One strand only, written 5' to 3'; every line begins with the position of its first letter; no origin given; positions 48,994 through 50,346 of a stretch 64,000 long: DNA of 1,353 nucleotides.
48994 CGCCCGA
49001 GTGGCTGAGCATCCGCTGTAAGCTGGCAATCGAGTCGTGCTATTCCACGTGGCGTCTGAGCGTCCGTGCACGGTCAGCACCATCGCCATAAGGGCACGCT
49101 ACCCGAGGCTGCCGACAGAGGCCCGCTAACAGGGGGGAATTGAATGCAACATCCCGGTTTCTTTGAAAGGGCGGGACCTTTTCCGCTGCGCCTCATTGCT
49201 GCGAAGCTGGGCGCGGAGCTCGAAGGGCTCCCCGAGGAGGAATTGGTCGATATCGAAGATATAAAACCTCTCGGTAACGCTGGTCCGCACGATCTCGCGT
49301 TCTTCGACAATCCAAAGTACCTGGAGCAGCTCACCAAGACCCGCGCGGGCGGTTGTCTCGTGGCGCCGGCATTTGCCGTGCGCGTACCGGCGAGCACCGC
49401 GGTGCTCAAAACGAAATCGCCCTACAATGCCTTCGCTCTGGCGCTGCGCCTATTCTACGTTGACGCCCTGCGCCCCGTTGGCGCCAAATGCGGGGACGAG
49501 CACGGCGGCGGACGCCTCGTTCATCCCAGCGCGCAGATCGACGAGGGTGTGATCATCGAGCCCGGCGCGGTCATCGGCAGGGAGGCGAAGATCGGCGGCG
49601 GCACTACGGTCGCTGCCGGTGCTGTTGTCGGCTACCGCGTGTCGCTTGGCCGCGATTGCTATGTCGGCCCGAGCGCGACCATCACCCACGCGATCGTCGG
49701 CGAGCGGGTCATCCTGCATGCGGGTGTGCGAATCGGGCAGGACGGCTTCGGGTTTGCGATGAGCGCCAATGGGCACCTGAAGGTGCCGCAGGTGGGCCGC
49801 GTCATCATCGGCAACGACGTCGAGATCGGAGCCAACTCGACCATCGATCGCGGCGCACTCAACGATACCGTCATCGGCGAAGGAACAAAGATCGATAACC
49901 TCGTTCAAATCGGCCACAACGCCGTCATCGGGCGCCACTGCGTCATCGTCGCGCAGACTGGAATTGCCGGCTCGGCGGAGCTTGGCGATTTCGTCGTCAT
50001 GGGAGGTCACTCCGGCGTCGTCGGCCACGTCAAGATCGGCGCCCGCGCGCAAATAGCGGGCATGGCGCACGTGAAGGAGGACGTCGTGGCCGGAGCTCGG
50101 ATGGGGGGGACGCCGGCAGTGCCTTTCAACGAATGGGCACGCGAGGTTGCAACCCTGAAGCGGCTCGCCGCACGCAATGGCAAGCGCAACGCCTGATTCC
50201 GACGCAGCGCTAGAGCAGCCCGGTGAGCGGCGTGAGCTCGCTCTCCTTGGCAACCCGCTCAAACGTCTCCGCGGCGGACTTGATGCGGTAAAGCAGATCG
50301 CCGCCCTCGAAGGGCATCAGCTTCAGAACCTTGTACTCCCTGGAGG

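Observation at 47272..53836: Compact cold-adaptation island combining translation/RNA rescue with membrane remodelling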

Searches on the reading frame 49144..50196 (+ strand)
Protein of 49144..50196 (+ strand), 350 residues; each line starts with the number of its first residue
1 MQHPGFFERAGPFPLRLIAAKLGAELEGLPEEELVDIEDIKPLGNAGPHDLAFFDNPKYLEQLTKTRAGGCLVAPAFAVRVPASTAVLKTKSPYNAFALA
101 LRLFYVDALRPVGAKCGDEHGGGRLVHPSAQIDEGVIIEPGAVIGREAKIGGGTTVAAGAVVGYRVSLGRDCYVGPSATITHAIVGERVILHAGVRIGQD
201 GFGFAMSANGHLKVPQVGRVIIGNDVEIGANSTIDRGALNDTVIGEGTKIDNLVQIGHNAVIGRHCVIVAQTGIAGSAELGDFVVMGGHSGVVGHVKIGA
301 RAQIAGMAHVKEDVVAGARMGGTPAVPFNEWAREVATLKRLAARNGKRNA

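Call 3: search_protein_families(library=pfam, proteins=[window:49144-50196:+], max_evalue=0.01)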
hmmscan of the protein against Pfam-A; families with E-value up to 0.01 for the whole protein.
window:49144-50196:+ (350 aa): 5 families
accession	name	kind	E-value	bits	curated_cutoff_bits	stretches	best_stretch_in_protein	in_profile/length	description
PF00132.30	Hexapep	-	1.6e-26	91.2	27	4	241-276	1-36/36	Bacterial transferase hexapeptide (six repeats)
PF04613.19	LpxD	-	5.7e-20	71.4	30.8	1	36-103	3-70/70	UDP-3-O-[3-hydroxymyristoyl] glucosamine N-acyltransferase, LpxD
PF25084.1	LbH_EIF2B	-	6.2e-13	49.1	54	2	136-233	10-104/105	EIF2B subunit epsilon LbH domain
PF24894.1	Hexapep_GlmU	-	4e-05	24.1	23.3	0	134-200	23-86/104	GlmU-like, C-terminal hexapeptide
PF14602.12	Hexapep_2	-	0.00026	21.1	27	0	166-197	2-32/34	Hexapeptide repeat of succinyl-transferase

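Call 6: search_protein_families(library=ncbifam, proteins=[window:49144-50196:+], max_evalue=0.01)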
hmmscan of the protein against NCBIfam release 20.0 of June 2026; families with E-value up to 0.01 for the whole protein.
window:49144-50196:+ (350 aa): 28 families (the best 25 are shown)
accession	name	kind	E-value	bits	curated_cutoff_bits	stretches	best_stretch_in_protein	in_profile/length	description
NF002060.0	PRK00892.1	subfamily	6.9e-119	397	207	1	14-344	5-331/345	UDP-3-O-(3-hydroxymyristoyl)glucosamine N-acyltransferase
TIGR01853.1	lipid_A_lpxD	equivalog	9.2e-104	346.9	242.5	1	18-346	2-323/325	UDP-3-O-(3-hydroxymyristoyl)glucosamine N-acyltransferase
NF003657.0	PRK05289.1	equivalog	1.6e-25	89.7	226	2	218-326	80-191/264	acyl-ACP--UDP-N-acetylglucosamine O-acyltransferase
TIGR01852.1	lipid_A_lpxA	equivalog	1.5e-21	76.8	231.05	2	218-317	75-177/254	acyl-ACP--UDP-N-acetylglucosamine O-acyltransferase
TIGR03570.1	NeuD_NnaD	subfamily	7.3e-18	64.9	160.8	2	124-194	112-183/202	NeuD/PglB/VioB family sugar acetyltransferase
TIGR03532.1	DapD_Ac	equivalog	1e-10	41.6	231.75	2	123-182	92-151/231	2,3,4,5-tetrahydropyridine-2,6-dicarboxylate N-acetyltransferase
NF058585.1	HptprglPActTf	PfamEq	2.5e-08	33.7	300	1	241-325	71-154/172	heptaprenylglyceryl phosphate O-acetyltransferase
TIGR01173.1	glmU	equivalog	1.7e-07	30.4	366.85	1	132-318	245-432/452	bifunctional UDP-N-acetylglucosamine diphosphorylase/glucosamine-1-phosphate N-acetyltransferase GlmU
NF010934.1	PRK14354.1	equivalog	7.8e-07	27.9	450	1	133-316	246-429/447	bifunctional UDP-N-acetylglucosamine diphosphorylase/glucosamine-1-phosphate N-acetyltransferase GlmU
NF052502.1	man1P_GTase_Rv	exception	2.2e-06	26.8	440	1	120-195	243-317/352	mannose-1-phosphate guanylyltransferase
NF010935.0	PRK14355.1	equivalog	2.9e-06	26.2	718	1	136-199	256-320/459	bifunctional UDP-N-acetylglucosamine diphosphorylase/glucosamine-1-phosphate N-acetyltransferase GlmU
TIGR03992.1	Arch_glmU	subfamily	1.2e-05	24.4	292.1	1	138-234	239-333/393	bifunctional sugar-1-phosphate nucleotidylyltransferase/acetyltransferase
NF041874.1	EPS_EpsC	equivalog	3.7e-05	23.5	150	1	222-325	64-161/168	serine O-acetyltransferase EpsC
NF000504.1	stregram_VatH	exception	0.00017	21.5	475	0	161-248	60-142/216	streptogramin A O-acetyltransferase Vat(H)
NF000101.1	stregram_VatA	exception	0.00033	20.4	450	0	161-251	61-146/219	streptogramin A O-acetyltransferase Vat(A)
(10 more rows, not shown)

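Call 8: find_homologous_proteins(query=window:49144-50196:+, max_evalue=1e-20)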
Query window:49144-50196:+ (350 aa): 8000 proteins with E <= 1e-20 among 8000 candidates; the best 120 are listed.
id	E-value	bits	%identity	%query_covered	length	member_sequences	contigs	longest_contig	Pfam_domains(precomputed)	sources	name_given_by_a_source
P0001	3.9e-215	732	94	100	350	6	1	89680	PF14602.13,PF00132.31,PF04613.20,PF25087.2,PF25084.2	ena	-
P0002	1.5e-193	661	86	99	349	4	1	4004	PF14602.13,PF00132.31,PF04613.20,PF25087.2,PF25084.2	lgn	-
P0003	3.3e-193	660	85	99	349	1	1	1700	PF14602.13,PF00132.31,PF04613.20,PF25087.2,PF25084.2,PF24894.2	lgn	-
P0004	4.9e-193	659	85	100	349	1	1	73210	PF00132.31,PF04613.20,PF25087.2,PF25084.2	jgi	-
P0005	1.4e-192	658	83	100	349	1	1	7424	PF00132.31,PF04613.20,PF25087.2,PF25084.2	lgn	-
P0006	2.3e-192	657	85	100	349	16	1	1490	PF14602.13,PF00132.31,PF04613.20,PF25087.2,PF25084.2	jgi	-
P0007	2.6e-192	657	84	100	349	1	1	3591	PF14602.13,PF00132.31,PF04613.20,PF25087.2,PF25084.2,PF24894.2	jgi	-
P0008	4.5e-190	649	83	100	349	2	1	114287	PF00132.31,PF04613.20,PF25087.2,PF25084.2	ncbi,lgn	-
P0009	2.6e-189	647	85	100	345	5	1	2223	PF14602.13,PF00132.31,PF04613.20,PF25087.2,PF25084.2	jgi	jgi:UDP-3-O-[3-hydroxymyristoyl] glucosamine N-acyltransferase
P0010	3.1e-189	647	85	100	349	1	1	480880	PF00132.31,PF04613.20,PF25087.2,PF25084.2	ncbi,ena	-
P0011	5.3e-189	646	83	100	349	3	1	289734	PF00132.31,PF04613.20,PF25087.2,PF25084.2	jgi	jgi:UDP-3-O-[3-hydroxymyristoyl] glucosamine N-acyltransferase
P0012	6.1e-189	646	84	100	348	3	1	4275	PF00132.31,PF04613.20,PF25087.2,PF25084.2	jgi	jgi:UDP-3-O-[3-hydroxymyristoyl] glucosamine N-acyltransferase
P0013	6.7e-189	646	84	100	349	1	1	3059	PF14602.13,PF00132.31,PF04613.20,PF25087.2,PF25084.2,PF24894.2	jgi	jgi:UDP-3-O-[3-hydroxymyristoyl] glucosamine N-acyltransferase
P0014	7.8e-189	645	83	100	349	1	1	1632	PF00132.31,PF04613.20,PF25087.2,PF25084.2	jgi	-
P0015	1.0e-188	645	84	99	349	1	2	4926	PF00132.31,PF04613.20,PF25087.2,PF25084.2,PF24894.2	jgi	jgi:UDP-3-O-[3-hydroxymyristoyl] glucosamine N-acyltransferase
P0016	1.2e-188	645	84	99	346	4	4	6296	PF00132.31,PF04613.20,PF25087.2,PF25084.2,PF24894.2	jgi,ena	jgi:UDP-3-O-[3-hydroxymyristoyl] glucosamine N-acyltransferase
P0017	1.1e-187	642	82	100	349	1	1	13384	PF00132.31,PF04613.20,PF25087.2,PF25084.2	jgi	jgi:UDP-3-O-[3-hydroxymyristoyl] glucosamine N-acyltransferase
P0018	1.1e-187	642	84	99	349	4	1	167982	PF00132.31,PF04613.20,PF25087.2,PF25084.2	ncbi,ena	-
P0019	1.2e-186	638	83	100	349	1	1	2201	PF00132.31,PF04613.20,PF25087.2,PF25084.2,PF24894.2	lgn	-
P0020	1.4e-186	638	82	100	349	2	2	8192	PF00132.31,PF04613.20,PF25087.2,PF25084.2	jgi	jgi:UDP-3-O-[3-hydroxymyristoyl] glucosamine N-acyltransferase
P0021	3.4e-184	630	82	100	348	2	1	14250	PF14602.13,PF00132.31,PF04613.20,PF25087.2,PF25084.2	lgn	-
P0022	3.3e-183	627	81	100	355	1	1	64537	PF00132.31,PF04613.20,PF25087.2,PF25084.2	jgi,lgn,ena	-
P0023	2.6e-182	624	80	99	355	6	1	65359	PF00132.31,PF04613.20,PF25087.2,PF25084.2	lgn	-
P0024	3.9e-182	623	82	100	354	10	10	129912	PF00132.31,PF04613.20,PF25087.2,PF25084.2,PF24894.2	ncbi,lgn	-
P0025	1.2e-181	622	81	100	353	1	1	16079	PF00132.31,PF04613.20,PF25087.2,PF25084.2,PF24894.2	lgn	-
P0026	4.2e-181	620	80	100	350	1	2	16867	PF00132.31,PF04613.20,PF25087.2,PF25084.2,PF24894.2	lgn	-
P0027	1.5e-180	618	81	99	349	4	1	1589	PF00132.31,PF04613.20,PF25087.2,PF25084.2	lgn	-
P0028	7.1e-180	616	80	100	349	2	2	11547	PF14602.13,PF00132.31,PF04613.20,PF25087.2,PF25084.2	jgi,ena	-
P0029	8.4e-180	616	81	99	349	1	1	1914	PF00132.31,PF04613.20,PF25087.2,PF25084.2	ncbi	-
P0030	1.2e-179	615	80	100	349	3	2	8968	PF00132.31,PF04613.20,PF25087.2,PF25084.2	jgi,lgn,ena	-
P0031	1.6e-179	615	81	100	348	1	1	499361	PF14602.13,PF00132.31,PF04613.20,PF25087.2,PF25084.2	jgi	jgi:UDP-3-O-[3-hydroxymyristoyl] glucosamine N-acyltransferase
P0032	4.4e-179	613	81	100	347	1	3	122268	PF00132.31,PF04613.20,PF25087.2,PF25084.2,PF24894.2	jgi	jgi:UDP-3-O-[3-hydroxymyristoyl] glucosamine N-acyltransferase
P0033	7.6e-179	613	81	99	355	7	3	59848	PF00132.31,PF04613.20,PF25087.2,PF25084.2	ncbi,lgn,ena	-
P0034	1.5e-178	612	80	100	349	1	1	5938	PF00132.31,PF04613.20,PF25087.2,PF25084.2,PF24894.2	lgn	-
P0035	3.8e-177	607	79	99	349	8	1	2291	PF00132.31,PF04613.20,PF25087.2,PF25084.2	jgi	jgi:UDP-3-O-[3-hydroxymyristoyl] glucosamine N-acyltransferase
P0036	5.1e-177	607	79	100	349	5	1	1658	PF00132.31,PF04613.20,PF25087.2,PF25084.2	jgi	jgi:UDP-3-O-[3-hydroxymyristoyl] glucosamine N-acyltransferase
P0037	1.4e-176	605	79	100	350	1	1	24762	PF00132.31,PF04613.20,PF25087.2,PF25084.2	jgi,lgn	-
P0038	1.4e-176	605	78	99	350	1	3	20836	PF14602.13,PF00132.31,PF04613.20,PF25087.2,PF25084.2,PF24894.2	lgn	-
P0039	3.4e-176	604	79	100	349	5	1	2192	PF00132.31,PF04613.20,PF25087.2,PF25084.2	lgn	-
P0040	6.3e-176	603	79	99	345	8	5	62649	PF00132.31,PF04613.20,PF25087.2,PF25084.2,PF24894.2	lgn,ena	-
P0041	7.3e-176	603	80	99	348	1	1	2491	PF00132.31,PF04613.20,PF25087.2,PF25084.2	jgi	jgi:UDP-3-O-[3-hydroxymyristoyl] glucosamine N-acyltransferase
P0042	4.6e-175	600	78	99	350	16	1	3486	PF00132.31,PF04613.20,PF25087.2,PF25084.2,PF24894.2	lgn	-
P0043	6.3e-175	600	77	100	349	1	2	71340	PF00132.31,PF04613.20,PF25087.2,PF25084.2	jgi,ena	-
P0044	1.5e-174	598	78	100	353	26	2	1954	PF00132.31,PF04613.20,PF25087.2,PF25084.2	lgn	-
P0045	1.6e-174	598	80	100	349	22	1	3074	PF00132.31,PF04613.20,PF25087.2,PF25084.2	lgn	-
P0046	8.5e-174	596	77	100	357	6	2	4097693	PF00132.31,PF04613.20,PF25087.2,PF25084.2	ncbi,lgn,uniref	ncbi:UDP-3-O-acylglucosamine N-acyltransferase [Hyphomicrobium sp. 1Nfss2.1]|uniref:UDP-3-O-(3-hydro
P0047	2.9e-173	594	77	100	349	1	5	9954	PF00132.31,PF04613.20,PF25087.2,PF25084.2,PF24894.2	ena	-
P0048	4.7e-173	594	77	100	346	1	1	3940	PF00132.31,PF04613.20,PF25087.2,PF25084.2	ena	-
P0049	2.7e-172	591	78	99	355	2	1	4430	PF14602.13,PF00132.31,PF04613.20,PF25087.2,PF25084.2,PF24894.2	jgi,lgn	-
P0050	3.3e-172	591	77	99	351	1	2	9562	PF00132.31,PF04613.20,PF25087.2,PF25084.2,PF24894.2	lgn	-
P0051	5.8e-172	590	80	98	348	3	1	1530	PF14602.13,PF00132.31,PF04613.20,PF25087.2,PF25084.2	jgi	jgi:UDP-3-O-[3-hydroxymyristoyl] glucosamine N-acyltransferase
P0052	4.7e-171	587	78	100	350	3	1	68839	PF00132.31,PF04613.20,PF25087.2,PF25084.2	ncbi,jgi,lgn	-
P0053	5.3e-168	577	76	98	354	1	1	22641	PF14602.13,PF00132.31,PF04613.20,PF25087.2,PF25084.2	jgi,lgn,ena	-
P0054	1.1e-165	569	73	100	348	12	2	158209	PF00132.31,PF04613.20,PF25087.2,PF25084.2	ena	-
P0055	7.3e-160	550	74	99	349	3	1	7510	PF00132.31,PF04613.20,PF25087.2,PF25084.2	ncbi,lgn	-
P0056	4.0e-158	544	82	88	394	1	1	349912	PF00132.31,PF04613.20,PF25087.2,PF25084.2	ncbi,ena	-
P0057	4.5e-155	534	70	99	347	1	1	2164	PF14602.13,PF00132.31,PF04613.20,PF25087.2,PF25084.2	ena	-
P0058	4.0e-154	531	70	99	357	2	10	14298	PF00132.31,PF04613.20,PF25087.2,PF25084.2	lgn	-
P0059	2.0e-153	529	72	98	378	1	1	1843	PF00132.31,PF04613.20,PF25087.2,PF25084.2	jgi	jgi:UDP-3-O-[3-hydroxymyristoyl] glucosamine N-acyltransferase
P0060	2.4e-153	529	72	99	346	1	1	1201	PF00132.31,PF04613.20,PF25087.2,PF25084.2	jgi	jgi:UDP-3-O-[3-hydroxymyristoyl] glucosamine N-acyltransferase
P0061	3.4e-151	522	69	98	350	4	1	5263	PF00132.31,PF04613.20,PF25087.2,PF25084.2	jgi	jgi:UDP-3-O-[3-hydroxymyristoyl] glucosamine N-acyltransferase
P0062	8.1e-151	520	70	99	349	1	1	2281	PF00132.31,PF04613.20,PF25087.2,PF25084.2,PF24894.2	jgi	-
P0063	8.5e-151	520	70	99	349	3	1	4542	PF00132.31,PF04613.20,PF25087.2,PF25084.2,PF24894.2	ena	-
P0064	2.0e-150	519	69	98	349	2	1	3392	PF14602.13,PF00132.31,PF04613.20,PF25087.2,PF25084.2,PF24894.2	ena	-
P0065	2.0e-149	516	71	99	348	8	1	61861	PF00132.31,PF04613.20,PF25087.2,PF25084.2,PF24894.2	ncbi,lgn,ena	-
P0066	2.7e-149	515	71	99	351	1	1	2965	PF14602.13,PF00132.31,PF04613.20,PF25087.2,PF25084.2,PF24894.2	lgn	-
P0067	3.0e-149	515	70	100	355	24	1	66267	PF00132.31,PF04613.20,PF25087.2,PF25084.2,PF24894.2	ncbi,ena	-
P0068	6.2e-149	514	71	100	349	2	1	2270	PF00132.31,PF04613.20,PF25087.2,PF25084.2,PF24894.2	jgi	jgi:UDP-3-O-[3-hydroxymyristoyl] glucosamine N-acyltransferase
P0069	7.0e-149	514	70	100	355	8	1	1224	PF00132.31,PF04613.20,PF25087.2,PF25084.2,PF24894.2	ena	-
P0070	1.5e-148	513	70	100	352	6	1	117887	PF14602.13,PF00132.31,PF04613.20,PF25087.2,PF25084.2,PF24894.2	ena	-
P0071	2.6e-148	512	70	99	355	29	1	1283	PF00132.31,PF04613.20,PF25087.2,PF25084.2,PF24894.2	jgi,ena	jgi:UDP-3-O-[3-hydroxymyristoyl] glucosamine N-acyltransferase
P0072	4.2e-148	511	69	98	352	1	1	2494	PF00132.31,PF04613.20,PF25087.2,PF25084.2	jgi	jgi:UDP-3-O-[3-hydroxymyristoyl] glucosamine N-acyltransferase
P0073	5.9e-148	511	69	97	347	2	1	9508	PF00132.31,PF04613.20,PF25087.2,PF25084.2,PF24894.2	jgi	jgi:UDP-3-O-[3-hydroxymyristoyl] glucosamine N-acyltransferase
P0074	6.7e-148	511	69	100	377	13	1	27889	PF14602.13,PF00132.31,PF04613.20,PF25087.2,PF25084.2,PF24894.2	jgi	jgi:UDP-3-O-[3-hydroxymyristoyl] glucosamine N-acyltransferase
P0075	8.2e-148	511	70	97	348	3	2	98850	PF14602.13,PF00132.31,PF04613.20,PF25087.2,PF25084.2,PF24894.2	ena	-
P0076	1.6e-147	510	68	100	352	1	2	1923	PF00132.31,PF04613.20,PF25087.2,PF25084.2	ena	-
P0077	2.1e-147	509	68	100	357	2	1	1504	PF00132.31,PF04613.20,PF25087.2,PF25084.2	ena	-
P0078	3.5e-147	508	69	98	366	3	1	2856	PF00132.31,PF04613.20,PF25087.2,PF25084.2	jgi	jgi:UDP-3-O-[3-hydroxymyristoyl] glucosamine N-acyltransferase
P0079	4.5e-147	508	67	99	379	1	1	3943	PF00132.31,PF04613.20,PF25087.2,PF25084.2,PF24894.2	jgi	jgi:UDP-3-O-[3-hydroxymyristoyl] glucosamine N-acyltransferase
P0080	6.9e-147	507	68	99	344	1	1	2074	PF00132.31,PF04613.20,PF25087.2,PF25084.2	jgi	jgi:UDP-3-O-[3-hydroxymyristoyl] glucosamine N-acyltransferase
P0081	7.8e-147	507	68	98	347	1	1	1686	PF00132.31,PF04613.20,PF25087.2,PF25084.2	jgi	jgi:UDP-3-O-[3-hydroxymyristoyl] glucosamine N-acyltransferase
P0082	9.4e-147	507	69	99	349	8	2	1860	PF00132.31,PF04613.20,PF25087.2,PF25084.2,PF24894.2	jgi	jgi:UDP-3-O-[3-hydroxymyristoyl] glucosamine N-acyltransferase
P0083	1.2e-146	507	68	100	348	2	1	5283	PF00132.31,PF04613.20,PF25087.2,PF25084.2,PF24894.2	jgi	jgi:UDP-3-O-[3-hydroxymyristoyl] glucosamine N-acyltransferase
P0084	1.3e-146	507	69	99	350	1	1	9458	PF14602.13,PF00132.31,PF04613.20,PF25087.2,PF25084.2,PF24894.2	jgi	jgi:UDP-3-O-[3-hydroxymyristoyl] glucosamine N-acyltransferase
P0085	1.3e-146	507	69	98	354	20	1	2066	PF00132.31,PF04613.20,PF25087.2,PF25084.2,PF24894.2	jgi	jgi:UDP-3-O-[3-hydroxymyristoyl] glucosamine N-acyltransferase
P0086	1.3e-146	507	82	83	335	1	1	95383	PF00132.31,PF04613.20,PF25087.2,PF25084.2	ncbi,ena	-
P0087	1.3e-146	507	68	98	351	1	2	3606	PF14602.13,PF00132.31,PF04613.20,PF25087.2,PF25084.2,PF24894.2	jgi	jgi:UDP-3-O-[3-hydroxymyristoyl] glucosamine N-acyltransferase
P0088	2.0e-146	506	70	99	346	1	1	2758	PF14602.13,PF00132.31,PF04613.20,PF25087.2,PF25084.2,PF24894.2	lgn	-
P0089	7.7e-146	504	68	99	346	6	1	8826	PF00132.31,PF04613.20,PF25087.2,PF25084.2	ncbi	ncbi:MAG: UDP-3-O-(3-hydroxymyristoyl)glucosamine N-acyltransferase [Hyphomicrobiaceae bacterium]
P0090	1.0e-145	504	67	100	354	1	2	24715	PF00132.31,PF04613.20,PF25087.2,PF25084.2,PF24894.2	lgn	-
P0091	1.1e-145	503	69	98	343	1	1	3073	PF14602.13,PF00132.31,PF04613.20,PF25087.2,PF25084.2,PF24894.2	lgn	-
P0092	1.2e-145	503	69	99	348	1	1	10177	PF00132.31,PF04613.20,PF25087.2,PF25084.2,PF24894.2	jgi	jgi:UDP-3-O-[3-hydroxymyristoyl] glucosamine N-acyltransferase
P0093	1.5e-145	503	66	99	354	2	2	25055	PF00132.31,PF04613.20,PF25087.2,PF25084.2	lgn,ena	-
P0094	1.6e-145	503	67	98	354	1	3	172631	PF00132.31,PF04613.20,PF25087.2,PF25084.2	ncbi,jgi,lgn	-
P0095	1.8e-145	503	68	99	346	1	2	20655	PF14602.13,PF00132.31,PF04613.20,PF25087.2,PF25084.2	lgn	-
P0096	1.9e-145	503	69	100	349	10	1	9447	PF00132.31,PF04613.20,PF25087.2,PF25084.2,PF24894.2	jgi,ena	-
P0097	2.0e-145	503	70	100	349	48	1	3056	PF00132.31,PF04613.20,PF25087.2,PF25084.2,PF24894.2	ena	-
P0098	2.6e-145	502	65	100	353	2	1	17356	PF00132.31,PF04613.20,PF25087.2,PF25084.2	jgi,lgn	jgi:UDP-3-O-[3-hydroxymyristoyl] glucosamine N-acyltransferase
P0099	3.4e-145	502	69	98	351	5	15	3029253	PF14602.13,PF00132.31,PF04613.20,PF25087.2,PF25084.2,PF24894.2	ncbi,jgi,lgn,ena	jgi:UDP-3-O-[3-hydroxymyristoyl] glucosamine N-acyltransferase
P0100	4.2e-145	502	67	99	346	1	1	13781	PF00132.31,PF04613.20,PF25087.2,PF25084.2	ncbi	-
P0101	4.7e-145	501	68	98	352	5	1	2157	PF00132.31,PF04613.20,PF25087.2,PF25084.2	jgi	-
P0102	4.7e-145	501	68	99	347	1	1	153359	PF00132.31,PF04613.20,PF25087.2,PF25084.2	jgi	jgi:UDP-3-O-[3-hydroxymyristoyl] glucosamine N-acyltransferase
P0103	5.0e-145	501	69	98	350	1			PF00132.31,PF04613.20,PF25087.2,PF25084.2,PF24894.2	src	-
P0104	6.9e-145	501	70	100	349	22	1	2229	PF00132.31,PF04613.20,PF25087.2,PF25084.2,PF24894.2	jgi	-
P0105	7.1e-145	501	69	99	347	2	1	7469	PF00132.31,PF04613.20,PF25087.2,PF25084.2,PF24894.2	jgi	jgi:UDP-3-O-[3-hydroxymyristoyl] glucosamine N-acyltransferase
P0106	7.9e-145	501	68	99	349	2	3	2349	PF00132.31,PF04613.20,PF25087.2,PF25084.2,PF24894.2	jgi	jgi:UDP-3-O-[3-hydroxymyristoyl] glucosamine N-acyltransferase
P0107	1.0e-144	500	69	100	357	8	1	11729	PF14602.13,PF00132.31,PF04613.20,PF25087.2,PF25084.2,PF24894.2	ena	-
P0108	1.1e-144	500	67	99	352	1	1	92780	PF00132.31,PF04613.20,PF25087.2,PF25084.2,PF24894.2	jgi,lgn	-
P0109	1.2e-144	500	68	98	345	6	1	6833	PF00132.31,PF04613.20,PF25087.2,PF25084.2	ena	-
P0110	1.3e-144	500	69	99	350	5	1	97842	PF00132.31,PF04613.20,PF25087.2,PF25084.2,PF24894.2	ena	-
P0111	1.4e-144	500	66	98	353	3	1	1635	PF00132.31,PF04613.20,PF25087.2,PF25084.2,PF24894.2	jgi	jgi:UDP-3-O-[3-hydroxymyristoyl] glucosamine N-acyltransferase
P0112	1.6e-144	500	69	98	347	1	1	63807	PF00132.31,PF04613.20,PF25087.2,PF25084.2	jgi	jgi:UDP-3-O-[3-hydroxymyristoyl] glucosamine N-acyltransferase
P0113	2.3e-144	499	68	99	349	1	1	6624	PF00132.31,PF04613.20,PF25087.2,PF25084.2,PF24894.2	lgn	-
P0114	2.5e-144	499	69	99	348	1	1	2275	PF00132.31,PF04613.20,PF25087.2,PF25084.2,PF24894.2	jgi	jgi:UDP-3-O-[3-hydroxymyristoyl] glucosamine N-acyltransferase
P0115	2.7e-144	499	66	99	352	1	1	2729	PF00132.31,PF04613.20,PF25087.2,PF25084.2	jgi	-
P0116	2.7e-144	499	68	98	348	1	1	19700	PF00132.31,PF04613.20,PF25087.2,PF25084.2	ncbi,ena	-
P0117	3.0e-144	499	69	100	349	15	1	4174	PF00132.31,PF04613.20,PF25087.2,PF25084.2,PF24894.2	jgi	-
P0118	3.3e-144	499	68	98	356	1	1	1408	PF00132.31,PF04613.20,PF25087.2,PF25084.2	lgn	-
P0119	4.0e-144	498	68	98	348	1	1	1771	PF00132.31,PF04613.20,PF25087.2,PF25084.2,PF24894.2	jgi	jgi:UDP-3-O-[3-hydroxymyristoyl] glucosamine N-acyltransferase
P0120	4.4e-144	498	67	100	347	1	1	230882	PF14602.13,PF00132.31,PF04613.20,PF25087.2,PF25084.2,PF24894.2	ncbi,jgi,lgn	jgi:UDP-3-O-[3-hydroxymyristoyl] glucosamine N-acyltransferase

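Call 9: find_encoding_contigs(protein=window:49144-50196:+, flank=10000, max_places=4)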
Protein window:49144-50196:+ (350 aa): no gene with exactly this product is on record in the collection.

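Call 10: find_encoding_contigs(protein=P0046, flank=10000, max_places=3)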
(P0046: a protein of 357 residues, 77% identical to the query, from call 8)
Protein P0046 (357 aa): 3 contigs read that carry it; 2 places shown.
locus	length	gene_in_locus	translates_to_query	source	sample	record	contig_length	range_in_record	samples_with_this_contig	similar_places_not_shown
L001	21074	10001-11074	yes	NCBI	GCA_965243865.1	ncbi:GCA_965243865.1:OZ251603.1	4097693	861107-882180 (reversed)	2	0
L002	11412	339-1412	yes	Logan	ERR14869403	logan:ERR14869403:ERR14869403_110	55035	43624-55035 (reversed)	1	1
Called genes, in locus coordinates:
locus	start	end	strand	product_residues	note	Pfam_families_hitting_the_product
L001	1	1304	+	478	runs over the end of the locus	PF13844:Glyco_transf_41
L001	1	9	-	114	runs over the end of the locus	-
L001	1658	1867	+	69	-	-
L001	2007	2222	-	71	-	-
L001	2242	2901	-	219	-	-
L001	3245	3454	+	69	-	PF00313:CSD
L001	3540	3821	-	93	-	-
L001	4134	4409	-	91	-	PF01165:Ribosomal_S21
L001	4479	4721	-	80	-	-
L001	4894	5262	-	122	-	-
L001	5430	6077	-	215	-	PF00484:Pro_CA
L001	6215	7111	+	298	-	PF00126:HTH_1, PF03466:LysR_substrate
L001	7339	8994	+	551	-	PF00732:GMC_oxred_N, PF00890:FAD_binding_2 (faint), PF01266:DAO (weak), PF13450:NAD_binding_8 (faint), PF05199:GMC_oxred_C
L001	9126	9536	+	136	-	-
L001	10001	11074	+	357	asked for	PF04613:LpxD, PF00132:Hexapep, PF25087:GMPPB_C (faint), PF25084:LbH_EIF2B (weak), PF00132:Hexapep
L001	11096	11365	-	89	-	-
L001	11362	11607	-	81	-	PF07750:GcrA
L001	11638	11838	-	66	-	-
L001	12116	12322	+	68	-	-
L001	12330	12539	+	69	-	PF00313:CSD, PF08206:OB_RNB (weak)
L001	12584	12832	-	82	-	-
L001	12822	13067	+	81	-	-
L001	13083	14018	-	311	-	PF03330:DPBB_1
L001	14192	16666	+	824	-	PF00270:DEAD, PF00271:Helicase_C, PF08482:HrpB_C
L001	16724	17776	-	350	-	-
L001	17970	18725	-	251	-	PF13505:OMP_b-brl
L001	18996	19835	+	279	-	PF09694:Gcw_chp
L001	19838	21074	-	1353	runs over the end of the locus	PF00501:AMP-binding, PF13193:AMP-binding_C, PF00550:PP-binding, PF00132:Hexapep (faint), PF25087:GMPPB_C (faint)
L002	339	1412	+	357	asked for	PF04613:LpxD, PF00132:Hexapep, PF25087:GMPPB_C (faint), PF25084:LbH_EIF2B (weak), PF00132:Hexapep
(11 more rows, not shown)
